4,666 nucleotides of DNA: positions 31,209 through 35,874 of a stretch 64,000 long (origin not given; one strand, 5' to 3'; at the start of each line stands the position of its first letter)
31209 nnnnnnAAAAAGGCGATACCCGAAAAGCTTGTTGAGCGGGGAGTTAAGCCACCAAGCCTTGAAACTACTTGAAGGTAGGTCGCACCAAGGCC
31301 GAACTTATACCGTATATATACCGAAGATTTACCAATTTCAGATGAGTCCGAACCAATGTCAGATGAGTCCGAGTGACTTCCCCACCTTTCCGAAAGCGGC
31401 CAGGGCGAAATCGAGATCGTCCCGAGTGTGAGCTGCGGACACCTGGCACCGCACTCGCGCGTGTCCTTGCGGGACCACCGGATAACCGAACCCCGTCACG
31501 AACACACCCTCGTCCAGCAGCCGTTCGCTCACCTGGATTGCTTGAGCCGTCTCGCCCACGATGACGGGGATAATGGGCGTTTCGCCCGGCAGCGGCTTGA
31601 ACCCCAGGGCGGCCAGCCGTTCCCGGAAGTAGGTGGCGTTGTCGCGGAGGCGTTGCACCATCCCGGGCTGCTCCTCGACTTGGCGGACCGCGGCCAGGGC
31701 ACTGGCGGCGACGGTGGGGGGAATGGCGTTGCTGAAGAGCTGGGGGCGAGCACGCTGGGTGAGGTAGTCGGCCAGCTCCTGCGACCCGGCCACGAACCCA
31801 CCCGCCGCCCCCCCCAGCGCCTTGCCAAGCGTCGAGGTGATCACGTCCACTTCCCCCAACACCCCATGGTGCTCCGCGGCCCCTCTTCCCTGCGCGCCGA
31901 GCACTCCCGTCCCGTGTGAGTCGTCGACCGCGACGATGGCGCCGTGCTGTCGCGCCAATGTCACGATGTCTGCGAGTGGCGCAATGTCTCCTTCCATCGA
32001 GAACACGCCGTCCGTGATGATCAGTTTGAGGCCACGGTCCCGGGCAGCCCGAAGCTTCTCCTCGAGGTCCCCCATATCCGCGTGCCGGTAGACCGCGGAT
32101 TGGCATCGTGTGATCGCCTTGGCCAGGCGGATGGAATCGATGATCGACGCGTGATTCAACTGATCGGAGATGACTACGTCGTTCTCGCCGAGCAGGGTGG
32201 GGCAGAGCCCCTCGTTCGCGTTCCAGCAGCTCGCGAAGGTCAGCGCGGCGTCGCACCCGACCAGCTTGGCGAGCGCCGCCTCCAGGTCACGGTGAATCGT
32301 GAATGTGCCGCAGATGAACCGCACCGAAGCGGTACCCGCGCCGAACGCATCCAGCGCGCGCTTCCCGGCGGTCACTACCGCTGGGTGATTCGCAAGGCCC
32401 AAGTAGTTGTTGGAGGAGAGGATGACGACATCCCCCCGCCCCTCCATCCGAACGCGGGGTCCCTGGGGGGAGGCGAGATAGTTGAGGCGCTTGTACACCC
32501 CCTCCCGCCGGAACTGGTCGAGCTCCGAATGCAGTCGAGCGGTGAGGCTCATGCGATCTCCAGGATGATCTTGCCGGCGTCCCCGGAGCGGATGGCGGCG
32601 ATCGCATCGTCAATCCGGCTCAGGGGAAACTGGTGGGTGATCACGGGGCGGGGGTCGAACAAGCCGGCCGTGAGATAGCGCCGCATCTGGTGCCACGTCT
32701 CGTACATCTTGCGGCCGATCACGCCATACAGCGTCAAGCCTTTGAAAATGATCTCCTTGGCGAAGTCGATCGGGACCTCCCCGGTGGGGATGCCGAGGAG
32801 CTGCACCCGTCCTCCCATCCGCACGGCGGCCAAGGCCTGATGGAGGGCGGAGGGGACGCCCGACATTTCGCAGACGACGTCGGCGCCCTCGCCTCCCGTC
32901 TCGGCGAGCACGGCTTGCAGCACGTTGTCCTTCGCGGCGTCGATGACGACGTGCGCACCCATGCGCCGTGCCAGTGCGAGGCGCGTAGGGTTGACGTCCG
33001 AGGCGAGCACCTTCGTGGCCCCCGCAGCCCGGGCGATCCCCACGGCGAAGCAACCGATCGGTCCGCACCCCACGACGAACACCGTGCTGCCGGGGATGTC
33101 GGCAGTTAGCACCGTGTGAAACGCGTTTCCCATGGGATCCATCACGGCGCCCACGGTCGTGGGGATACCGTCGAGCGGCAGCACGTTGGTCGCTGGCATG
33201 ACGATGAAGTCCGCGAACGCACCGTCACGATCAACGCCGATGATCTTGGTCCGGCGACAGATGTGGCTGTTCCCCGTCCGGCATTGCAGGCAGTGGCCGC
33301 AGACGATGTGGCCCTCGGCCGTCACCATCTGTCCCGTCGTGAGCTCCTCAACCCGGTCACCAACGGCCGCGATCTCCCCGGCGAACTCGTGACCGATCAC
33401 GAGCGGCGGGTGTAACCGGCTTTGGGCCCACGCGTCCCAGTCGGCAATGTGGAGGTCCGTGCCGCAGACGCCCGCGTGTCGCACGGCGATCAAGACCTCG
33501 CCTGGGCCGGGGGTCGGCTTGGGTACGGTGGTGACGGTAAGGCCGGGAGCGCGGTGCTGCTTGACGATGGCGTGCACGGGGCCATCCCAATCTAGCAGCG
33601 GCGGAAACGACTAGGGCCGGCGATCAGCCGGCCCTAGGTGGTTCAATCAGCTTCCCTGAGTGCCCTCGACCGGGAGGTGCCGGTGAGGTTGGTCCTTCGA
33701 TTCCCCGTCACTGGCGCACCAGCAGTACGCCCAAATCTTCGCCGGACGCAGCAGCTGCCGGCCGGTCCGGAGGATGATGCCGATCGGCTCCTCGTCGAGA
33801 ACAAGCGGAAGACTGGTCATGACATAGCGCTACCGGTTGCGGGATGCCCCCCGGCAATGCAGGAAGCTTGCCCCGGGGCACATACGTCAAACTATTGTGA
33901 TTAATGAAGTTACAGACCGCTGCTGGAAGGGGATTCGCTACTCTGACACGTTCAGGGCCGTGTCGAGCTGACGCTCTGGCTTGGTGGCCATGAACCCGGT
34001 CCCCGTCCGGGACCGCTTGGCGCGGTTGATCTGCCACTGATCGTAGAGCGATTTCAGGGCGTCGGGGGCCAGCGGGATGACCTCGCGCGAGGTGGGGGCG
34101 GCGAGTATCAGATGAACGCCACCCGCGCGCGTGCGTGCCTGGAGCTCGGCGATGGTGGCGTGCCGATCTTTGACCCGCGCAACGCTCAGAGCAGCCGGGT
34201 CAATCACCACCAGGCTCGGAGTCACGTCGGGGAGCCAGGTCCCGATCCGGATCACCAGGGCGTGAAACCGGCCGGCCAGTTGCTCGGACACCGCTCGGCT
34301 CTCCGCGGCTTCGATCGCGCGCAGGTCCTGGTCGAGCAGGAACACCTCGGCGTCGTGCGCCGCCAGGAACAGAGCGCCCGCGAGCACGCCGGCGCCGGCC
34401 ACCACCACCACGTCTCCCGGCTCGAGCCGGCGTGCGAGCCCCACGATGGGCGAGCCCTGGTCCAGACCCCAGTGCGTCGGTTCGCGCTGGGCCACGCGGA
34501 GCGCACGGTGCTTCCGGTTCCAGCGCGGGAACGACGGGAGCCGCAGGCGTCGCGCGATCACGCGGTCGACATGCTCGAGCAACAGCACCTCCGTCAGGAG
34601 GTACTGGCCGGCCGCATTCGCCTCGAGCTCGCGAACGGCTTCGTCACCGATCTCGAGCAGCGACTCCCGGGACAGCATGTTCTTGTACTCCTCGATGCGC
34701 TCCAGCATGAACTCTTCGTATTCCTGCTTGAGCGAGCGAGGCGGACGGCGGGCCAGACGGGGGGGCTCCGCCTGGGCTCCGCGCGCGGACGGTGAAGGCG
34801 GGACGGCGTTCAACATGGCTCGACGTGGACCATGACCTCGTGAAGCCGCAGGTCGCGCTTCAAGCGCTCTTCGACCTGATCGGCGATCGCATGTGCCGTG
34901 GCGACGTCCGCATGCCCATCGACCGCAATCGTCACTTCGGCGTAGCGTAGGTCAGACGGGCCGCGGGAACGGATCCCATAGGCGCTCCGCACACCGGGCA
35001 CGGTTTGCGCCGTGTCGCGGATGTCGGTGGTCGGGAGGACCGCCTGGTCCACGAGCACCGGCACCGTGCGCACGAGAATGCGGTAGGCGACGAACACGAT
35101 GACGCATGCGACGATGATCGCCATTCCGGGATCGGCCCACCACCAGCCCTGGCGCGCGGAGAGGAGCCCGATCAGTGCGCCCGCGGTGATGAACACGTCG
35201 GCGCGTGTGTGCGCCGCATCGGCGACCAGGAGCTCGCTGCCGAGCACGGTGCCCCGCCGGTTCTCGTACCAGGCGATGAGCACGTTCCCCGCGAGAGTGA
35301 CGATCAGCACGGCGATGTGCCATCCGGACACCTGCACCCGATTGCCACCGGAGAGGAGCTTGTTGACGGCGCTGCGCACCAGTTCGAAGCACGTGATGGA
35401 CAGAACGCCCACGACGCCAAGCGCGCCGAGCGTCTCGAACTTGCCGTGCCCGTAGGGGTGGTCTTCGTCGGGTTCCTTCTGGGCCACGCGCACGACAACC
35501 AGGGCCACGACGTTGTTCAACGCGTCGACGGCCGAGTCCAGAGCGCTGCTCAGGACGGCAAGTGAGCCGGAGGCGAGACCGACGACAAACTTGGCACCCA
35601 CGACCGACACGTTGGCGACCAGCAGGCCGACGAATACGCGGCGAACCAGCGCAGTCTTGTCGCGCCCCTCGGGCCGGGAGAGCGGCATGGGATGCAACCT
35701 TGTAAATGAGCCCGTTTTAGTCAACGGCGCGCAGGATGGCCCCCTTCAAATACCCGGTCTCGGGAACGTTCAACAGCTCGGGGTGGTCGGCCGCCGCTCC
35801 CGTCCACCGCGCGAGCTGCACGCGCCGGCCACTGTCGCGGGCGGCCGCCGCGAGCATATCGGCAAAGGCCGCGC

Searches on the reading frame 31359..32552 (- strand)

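Call 57: search_protein_families(library=pfam, proteins=[window:31359-32552:-], max_evalue=0.00001)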
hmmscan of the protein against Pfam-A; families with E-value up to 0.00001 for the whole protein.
window:31359-32552:- (397 aa): 2 families
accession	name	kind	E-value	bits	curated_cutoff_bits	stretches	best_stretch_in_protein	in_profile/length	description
PF00155.27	Aminotran_1_2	-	1.2e-60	206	19.7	1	41-386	2-360/361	Aminotransferase class I and II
PF01212.27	Beta_elim_lyase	-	5.7e-06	26.3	27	1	88-317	35-269/288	Beta-eliminating lyase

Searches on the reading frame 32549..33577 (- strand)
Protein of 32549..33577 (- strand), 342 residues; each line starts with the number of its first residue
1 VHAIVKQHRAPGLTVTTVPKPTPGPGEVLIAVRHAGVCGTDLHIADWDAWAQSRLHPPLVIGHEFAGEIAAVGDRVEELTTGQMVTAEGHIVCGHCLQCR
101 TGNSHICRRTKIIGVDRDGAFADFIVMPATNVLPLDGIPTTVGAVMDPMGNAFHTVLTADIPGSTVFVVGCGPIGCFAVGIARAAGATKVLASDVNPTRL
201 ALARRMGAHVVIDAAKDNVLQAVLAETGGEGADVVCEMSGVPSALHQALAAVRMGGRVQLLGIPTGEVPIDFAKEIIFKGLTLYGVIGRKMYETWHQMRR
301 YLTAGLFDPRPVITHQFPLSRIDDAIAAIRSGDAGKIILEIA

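Call 57: search_protein_families(library=pfam, proteins=[window:32549-33577:-], max_evalue=0.00001)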
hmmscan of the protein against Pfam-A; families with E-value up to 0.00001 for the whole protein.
window:32549-33577:- (342 aa): 4 families
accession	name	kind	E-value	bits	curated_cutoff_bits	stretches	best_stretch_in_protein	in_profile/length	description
PF00107.32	ADH_zinc_N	-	7.2e-31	107.3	31.8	1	173-300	1-125/129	Zinc-binding dehydrogenase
PF08240.17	ADH_N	-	1.4e-28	99.6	23.5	1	24-135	1-102/104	Alcohol dehydrogenase GroES-like domain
PF13602.12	ADH_zinc_N_2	-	1.1e-09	39.7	27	1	206-339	1-134/134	Zinc-binding dehydrogenase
PF16912.11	Glu_dehyd_C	-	3.7e-09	36.8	34.9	1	159-325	27-197/211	Glucose dehydrogenase C-terminus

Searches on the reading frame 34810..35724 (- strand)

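Call 57: search_protein_families(library=pfam, proteins=[window:34810-35724:-], max_evalue=0.00001)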
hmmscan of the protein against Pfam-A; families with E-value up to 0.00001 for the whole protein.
window:34810-35724:- (304 aa): 2 families
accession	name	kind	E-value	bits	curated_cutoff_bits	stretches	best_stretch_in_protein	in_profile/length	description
PF01545.26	Cation_efflux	-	4e-40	138.1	26.6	1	35-225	5-198/198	Cation efflux family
PF16916.11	ZT_dimer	-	4.4e-16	59.1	26.7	1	234-304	8-78/78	Dimerisation domain of Zinc Transporter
